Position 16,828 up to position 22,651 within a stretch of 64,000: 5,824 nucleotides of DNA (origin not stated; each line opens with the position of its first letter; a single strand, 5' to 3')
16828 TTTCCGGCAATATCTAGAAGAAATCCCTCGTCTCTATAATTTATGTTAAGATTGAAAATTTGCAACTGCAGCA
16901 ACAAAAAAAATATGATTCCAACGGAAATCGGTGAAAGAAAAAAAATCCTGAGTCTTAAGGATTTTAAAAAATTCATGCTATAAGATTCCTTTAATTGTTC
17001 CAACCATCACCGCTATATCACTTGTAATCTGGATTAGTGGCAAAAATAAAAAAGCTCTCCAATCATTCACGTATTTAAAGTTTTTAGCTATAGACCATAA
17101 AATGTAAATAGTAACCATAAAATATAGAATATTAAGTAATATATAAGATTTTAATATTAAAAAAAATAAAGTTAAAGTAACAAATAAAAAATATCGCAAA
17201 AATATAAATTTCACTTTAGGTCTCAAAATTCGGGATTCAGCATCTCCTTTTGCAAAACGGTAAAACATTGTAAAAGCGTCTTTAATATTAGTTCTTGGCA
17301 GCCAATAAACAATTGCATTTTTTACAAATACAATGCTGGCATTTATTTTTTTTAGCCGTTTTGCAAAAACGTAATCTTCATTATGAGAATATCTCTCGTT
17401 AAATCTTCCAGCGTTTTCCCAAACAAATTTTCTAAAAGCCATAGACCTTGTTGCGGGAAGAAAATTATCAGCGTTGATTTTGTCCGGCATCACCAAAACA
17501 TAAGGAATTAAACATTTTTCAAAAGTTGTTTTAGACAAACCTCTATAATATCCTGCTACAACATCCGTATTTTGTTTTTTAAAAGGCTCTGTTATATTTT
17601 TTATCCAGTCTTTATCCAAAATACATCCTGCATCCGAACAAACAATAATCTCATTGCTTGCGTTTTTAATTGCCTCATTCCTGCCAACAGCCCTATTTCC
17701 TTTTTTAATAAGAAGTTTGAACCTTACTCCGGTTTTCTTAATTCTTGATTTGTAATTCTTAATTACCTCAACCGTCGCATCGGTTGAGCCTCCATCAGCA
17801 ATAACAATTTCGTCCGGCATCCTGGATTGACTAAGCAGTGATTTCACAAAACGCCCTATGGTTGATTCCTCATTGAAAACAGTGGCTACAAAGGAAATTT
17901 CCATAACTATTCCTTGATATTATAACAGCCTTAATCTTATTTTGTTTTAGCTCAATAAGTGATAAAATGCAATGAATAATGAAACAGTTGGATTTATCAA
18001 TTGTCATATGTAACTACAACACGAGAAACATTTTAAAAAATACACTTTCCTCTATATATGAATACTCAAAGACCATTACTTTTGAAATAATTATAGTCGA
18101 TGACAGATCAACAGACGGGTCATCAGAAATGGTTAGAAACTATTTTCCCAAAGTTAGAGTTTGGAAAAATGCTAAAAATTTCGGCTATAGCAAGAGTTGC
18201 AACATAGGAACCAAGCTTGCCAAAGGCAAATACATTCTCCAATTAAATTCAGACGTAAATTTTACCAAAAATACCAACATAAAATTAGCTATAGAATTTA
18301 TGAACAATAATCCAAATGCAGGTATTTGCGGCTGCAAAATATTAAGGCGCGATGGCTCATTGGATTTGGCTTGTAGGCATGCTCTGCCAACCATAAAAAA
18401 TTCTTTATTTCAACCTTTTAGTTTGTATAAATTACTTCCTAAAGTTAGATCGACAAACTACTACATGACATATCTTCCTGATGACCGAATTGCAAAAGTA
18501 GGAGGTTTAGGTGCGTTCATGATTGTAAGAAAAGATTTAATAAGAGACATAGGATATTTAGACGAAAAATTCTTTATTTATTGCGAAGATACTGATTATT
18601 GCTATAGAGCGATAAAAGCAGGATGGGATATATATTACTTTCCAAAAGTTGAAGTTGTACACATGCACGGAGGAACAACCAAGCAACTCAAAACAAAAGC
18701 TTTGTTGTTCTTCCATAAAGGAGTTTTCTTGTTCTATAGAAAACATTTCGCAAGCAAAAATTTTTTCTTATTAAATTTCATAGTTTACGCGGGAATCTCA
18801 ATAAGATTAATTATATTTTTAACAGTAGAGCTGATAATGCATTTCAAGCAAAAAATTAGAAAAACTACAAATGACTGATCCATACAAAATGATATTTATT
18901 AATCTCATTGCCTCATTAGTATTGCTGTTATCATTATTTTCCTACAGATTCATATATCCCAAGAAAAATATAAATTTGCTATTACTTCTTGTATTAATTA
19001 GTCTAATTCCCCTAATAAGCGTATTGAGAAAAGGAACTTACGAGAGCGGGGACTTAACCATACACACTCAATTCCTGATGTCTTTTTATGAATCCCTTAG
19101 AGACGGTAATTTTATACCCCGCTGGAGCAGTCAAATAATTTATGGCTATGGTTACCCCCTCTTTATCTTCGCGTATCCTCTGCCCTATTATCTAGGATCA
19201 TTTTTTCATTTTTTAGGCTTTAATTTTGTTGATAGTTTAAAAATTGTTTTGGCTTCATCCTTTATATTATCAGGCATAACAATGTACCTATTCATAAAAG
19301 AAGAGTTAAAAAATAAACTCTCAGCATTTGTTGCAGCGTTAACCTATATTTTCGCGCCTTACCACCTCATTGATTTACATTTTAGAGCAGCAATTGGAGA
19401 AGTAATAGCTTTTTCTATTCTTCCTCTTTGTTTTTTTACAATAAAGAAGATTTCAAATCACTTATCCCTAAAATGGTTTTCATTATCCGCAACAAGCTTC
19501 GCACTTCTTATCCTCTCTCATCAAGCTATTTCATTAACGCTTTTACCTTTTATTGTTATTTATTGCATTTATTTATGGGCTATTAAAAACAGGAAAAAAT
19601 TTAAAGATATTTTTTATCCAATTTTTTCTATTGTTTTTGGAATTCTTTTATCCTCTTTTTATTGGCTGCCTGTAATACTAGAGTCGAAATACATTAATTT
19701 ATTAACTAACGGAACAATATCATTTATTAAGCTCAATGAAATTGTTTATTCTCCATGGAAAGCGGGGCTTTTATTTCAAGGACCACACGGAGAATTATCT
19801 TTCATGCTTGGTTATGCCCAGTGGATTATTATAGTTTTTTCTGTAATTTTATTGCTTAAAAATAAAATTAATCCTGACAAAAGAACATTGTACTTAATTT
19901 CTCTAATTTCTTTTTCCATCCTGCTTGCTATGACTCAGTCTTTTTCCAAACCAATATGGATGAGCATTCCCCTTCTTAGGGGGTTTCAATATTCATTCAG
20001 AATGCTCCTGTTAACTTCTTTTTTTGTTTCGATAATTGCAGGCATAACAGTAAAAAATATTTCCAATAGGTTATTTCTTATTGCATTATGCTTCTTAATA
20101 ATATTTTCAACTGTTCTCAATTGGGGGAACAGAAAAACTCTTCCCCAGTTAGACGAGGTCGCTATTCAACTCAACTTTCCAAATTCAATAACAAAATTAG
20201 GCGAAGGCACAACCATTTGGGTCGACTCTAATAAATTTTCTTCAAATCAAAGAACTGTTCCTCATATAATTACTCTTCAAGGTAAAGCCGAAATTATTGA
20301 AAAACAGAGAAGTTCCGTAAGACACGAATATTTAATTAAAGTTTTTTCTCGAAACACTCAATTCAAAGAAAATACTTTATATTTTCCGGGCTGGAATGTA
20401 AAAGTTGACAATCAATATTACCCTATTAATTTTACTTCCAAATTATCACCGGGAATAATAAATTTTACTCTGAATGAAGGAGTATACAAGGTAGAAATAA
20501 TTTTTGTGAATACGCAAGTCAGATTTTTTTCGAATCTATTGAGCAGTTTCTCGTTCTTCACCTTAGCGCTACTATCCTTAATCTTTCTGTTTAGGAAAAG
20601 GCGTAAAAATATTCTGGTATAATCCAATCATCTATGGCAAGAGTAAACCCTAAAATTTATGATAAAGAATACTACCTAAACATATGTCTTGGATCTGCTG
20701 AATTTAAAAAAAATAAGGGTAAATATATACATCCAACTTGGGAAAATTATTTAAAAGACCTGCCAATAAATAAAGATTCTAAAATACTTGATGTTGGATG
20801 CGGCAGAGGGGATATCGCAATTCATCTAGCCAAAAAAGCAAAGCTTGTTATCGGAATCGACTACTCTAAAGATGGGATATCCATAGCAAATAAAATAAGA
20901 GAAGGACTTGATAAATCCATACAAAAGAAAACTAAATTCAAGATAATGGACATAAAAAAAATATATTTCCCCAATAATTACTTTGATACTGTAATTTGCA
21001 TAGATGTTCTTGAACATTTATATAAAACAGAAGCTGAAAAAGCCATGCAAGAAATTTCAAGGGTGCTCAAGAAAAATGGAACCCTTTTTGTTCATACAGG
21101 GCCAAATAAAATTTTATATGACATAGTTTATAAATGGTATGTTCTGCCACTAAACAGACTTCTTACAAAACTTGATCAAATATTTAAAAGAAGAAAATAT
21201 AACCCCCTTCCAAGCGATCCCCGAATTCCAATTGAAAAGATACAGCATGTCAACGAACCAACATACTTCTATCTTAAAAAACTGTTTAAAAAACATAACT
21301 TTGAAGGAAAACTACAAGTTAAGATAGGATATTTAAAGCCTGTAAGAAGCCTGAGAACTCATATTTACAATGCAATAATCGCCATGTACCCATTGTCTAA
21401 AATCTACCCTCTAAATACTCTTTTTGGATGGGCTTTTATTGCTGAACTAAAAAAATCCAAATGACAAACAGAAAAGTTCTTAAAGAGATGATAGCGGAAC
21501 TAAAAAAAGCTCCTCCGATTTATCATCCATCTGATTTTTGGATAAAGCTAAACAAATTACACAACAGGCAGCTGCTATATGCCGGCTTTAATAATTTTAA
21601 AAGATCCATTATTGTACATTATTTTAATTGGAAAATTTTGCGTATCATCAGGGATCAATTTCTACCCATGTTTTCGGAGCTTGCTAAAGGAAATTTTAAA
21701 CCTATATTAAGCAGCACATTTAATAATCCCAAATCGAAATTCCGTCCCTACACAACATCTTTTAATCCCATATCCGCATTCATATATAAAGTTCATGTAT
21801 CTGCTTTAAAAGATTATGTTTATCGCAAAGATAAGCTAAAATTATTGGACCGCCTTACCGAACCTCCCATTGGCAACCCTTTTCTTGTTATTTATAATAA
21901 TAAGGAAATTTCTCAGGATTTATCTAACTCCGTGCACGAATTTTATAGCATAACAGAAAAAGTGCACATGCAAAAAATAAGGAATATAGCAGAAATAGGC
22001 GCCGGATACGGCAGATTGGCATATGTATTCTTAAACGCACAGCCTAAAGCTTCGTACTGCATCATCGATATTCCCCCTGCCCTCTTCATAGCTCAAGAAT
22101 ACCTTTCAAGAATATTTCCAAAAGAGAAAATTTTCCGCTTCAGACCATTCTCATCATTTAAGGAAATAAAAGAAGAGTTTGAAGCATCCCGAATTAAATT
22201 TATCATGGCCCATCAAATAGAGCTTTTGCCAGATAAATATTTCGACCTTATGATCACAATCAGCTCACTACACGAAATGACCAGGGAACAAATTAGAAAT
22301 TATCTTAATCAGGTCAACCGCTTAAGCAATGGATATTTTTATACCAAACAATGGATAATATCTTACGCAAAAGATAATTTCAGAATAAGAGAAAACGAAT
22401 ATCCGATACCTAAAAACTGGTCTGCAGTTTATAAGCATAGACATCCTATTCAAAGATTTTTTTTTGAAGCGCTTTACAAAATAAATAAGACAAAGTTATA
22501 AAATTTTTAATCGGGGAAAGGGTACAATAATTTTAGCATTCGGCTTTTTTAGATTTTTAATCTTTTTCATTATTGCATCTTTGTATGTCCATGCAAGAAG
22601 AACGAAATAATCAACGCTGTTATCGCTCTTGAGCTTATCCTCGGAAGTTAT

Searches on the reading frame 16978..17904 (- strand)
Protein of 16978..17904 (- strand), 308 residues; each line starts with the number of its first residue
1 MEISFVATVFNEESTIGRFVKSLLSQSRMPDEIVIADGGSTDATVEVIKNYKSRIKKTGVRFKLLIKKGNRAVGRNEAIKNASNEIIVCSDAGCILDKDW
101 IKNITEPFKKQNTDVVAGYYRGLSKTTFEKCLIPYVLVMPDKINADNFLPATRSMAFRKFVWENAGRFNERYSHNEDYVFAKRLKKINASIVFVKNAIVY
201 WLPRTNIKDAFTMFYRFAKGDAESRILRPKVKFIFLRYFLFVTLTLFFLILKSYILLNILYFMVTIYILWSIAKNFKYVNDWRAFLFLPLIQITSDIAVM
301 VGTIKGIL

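Call 11: search_protein_families(library=pfam, proteins=[window:16978-17904:-], max_evalue=0.00001)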
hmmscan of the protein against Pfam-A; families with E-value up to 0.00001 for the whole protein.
window:16978-17904:- (308 aa): 3 families
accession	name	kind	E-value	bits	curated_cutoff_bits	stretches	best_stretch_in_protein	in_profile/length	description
PF00535.33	Glycos_transf_2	-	2.8e-25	89.6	23.3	1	4-120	1-115/168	Glycosyl transferase family 2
PF13641.12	Glyco_tranf_2_3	-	6.6e-14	52.9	27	1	3-208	3-218/230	Glycosyltransferase like family 2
PF13506.12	Glyco_transf_21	-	7.1e-07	29.3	21.7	1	77-219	24-174/174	Glycosyl transferase family 21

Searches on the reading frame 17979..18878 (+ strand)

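Call 11: search_protein_families(library=pfam, proteins=[window:17979-18878:+], max_evalue=0.00001)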
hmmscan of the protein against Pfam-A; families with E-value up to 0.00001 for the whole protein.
window:17979-18878:+ (299 aa): 3 families
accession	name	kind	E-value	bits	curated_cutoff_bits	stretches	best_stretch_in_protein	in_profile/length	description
PF00535.33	Glycos_transf_2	-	1.6e-25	90.4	23.3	1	7-129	1-124/168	Glycosyl transferase family 2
PF13641.12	Glyco_tranf_2_3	-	2.5e-15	57.6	27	1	6-235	3-218/230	Glycosyltransferase like family 2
PF10111.15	Glyco_tranf_2_2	-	7.2e-06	26.1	27.3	0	7-117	1-120/276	Glycosyltransferase like family 2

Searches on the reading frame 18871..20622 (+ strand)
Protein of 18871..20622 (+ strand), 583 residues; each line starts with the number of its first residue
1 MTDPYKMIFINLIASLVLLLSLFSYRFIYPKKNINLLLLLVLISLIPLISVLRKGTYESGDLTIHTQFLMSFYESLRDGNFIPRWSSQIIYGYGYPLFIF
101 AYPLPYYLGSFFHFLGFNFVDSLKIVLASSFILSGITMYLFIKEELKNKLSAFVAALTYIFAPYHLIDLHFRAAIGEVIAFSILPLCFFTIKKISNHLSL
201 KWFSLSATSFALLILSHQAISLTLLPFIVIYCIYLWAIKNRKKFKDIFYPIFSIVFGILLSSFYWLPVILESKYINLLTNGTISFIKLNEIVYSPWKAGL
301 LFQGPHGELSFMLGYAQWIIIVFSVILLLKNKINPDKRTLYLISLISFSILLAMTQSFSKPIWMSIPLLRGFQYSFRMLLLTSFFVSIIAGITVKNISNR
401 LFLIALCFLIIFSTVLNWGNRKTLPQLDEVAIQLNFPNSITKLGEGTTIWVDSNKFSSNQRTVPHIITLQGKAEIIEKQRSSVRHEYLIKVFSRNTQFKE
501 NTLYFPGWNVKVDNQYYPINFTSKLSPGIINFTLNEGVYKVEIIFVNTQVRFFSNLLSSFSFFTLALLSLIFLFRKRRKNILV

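Call 11: search_protein_families(library=pfam, proteins=[window:18871-20622:+], max_evalue=0.00001)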
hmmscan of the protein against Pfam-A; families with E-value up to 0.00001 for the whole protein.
window:18871-20622:+ (583 aa): 1 family
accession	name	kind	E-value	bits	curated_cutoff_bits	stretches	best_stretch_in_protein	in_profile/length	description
PF10131.15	PTPS_related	-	6.1e-19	68.4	26.4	1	103-440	6-330/621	6-pyruvoyl-tetrahydropterin synthase related domain; membrane protein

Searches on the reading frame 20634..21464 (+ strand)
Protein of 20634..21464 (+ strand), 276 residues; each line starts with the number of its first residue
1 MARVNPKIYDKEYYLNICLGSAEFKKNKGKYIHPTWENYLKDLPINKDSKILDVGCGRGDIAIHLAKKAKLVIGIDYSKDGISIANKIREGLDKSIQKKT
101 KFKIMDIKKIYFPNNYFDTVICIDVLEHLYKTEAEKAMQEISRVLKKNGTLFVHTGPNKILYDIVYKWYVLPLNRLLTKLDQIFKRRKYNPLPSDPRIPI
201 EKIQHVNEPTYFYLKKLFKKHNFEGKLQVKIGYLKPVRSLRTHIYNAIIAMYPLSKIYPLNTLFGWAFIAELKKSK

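Call 11: search_protein_families(library=pfam, proteins=[window:20634-21464:+], max_evalue=0.00001)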
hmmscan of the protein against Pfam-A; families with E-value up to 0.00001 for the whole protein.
window:20634-21464:+ (276 aa): 11 families
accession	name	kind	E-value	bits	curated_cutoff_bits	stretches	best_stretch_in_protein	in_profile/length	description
PF08241.18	Methyltransf_11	-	4.8e-21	75.7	21.2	1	52-153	1-95/95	Methyltransferase domain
PF13649.12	Methyltransf_25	-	2.1e-20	73.7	27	1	51-149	1-97/97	Methyltransferase domain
PF13847.12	Methyltransf_31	-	2.6e-20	73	27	1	46-155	2-111/145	Methyltransferase domain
PF13489.12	Methyltransf_23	-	1.4e-17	64.3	27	1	43-224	16-160/164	Methyltransferase domain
PF08242.18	Methyltransf_12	-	1.3e-14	55.1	30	1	52-151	1-98/98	Methyltransferase domain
PF02353.26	CMAS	-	5.1e-11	42.8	27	1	39-155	54-166/273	Mycolic acid cyclopropane synthetase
PF01209.24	Ubie_methyltran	-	1.2e-09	38.3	20.1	1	32-169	31-169/233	ubiE/COQ5 methyltransferase family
PF03141.22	Methyltransf_29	-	2.1e-07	30.4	23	1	14-157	84-220/506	Putative S-adenosyl-L-methionine-dependent methyltransferase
PF08003.17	Methyltransf_9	-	2.6e-07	30.4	23.8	1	36-155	104-219/315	Protein of unknown function (DUF1698)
PF07021.18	MetW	-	5.3e-06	26.6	21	1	45-161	11-118/193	Methionine biosynthesis protein MetW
PF01739.24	CheR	-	9.7e-06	25.6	27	0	92-153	112-173/195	CheR methyltransferase, SAM binding domain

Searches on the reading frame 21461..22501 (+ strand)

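Call 11: search_protein_families(library=pfam, proteins=[window:21461-22501:+], max_evalue=0.00001)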
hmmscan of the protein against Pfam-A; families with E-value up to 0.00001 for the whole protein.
window:21461-22501:+ (346 aa): 1 family
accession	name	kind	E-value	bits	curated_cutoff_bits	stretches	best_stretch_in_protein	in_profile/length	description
PF08242.18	Methyltransf_12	-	6.4e-06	27.2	30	0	178-288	2-91/98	Methyltransferase domain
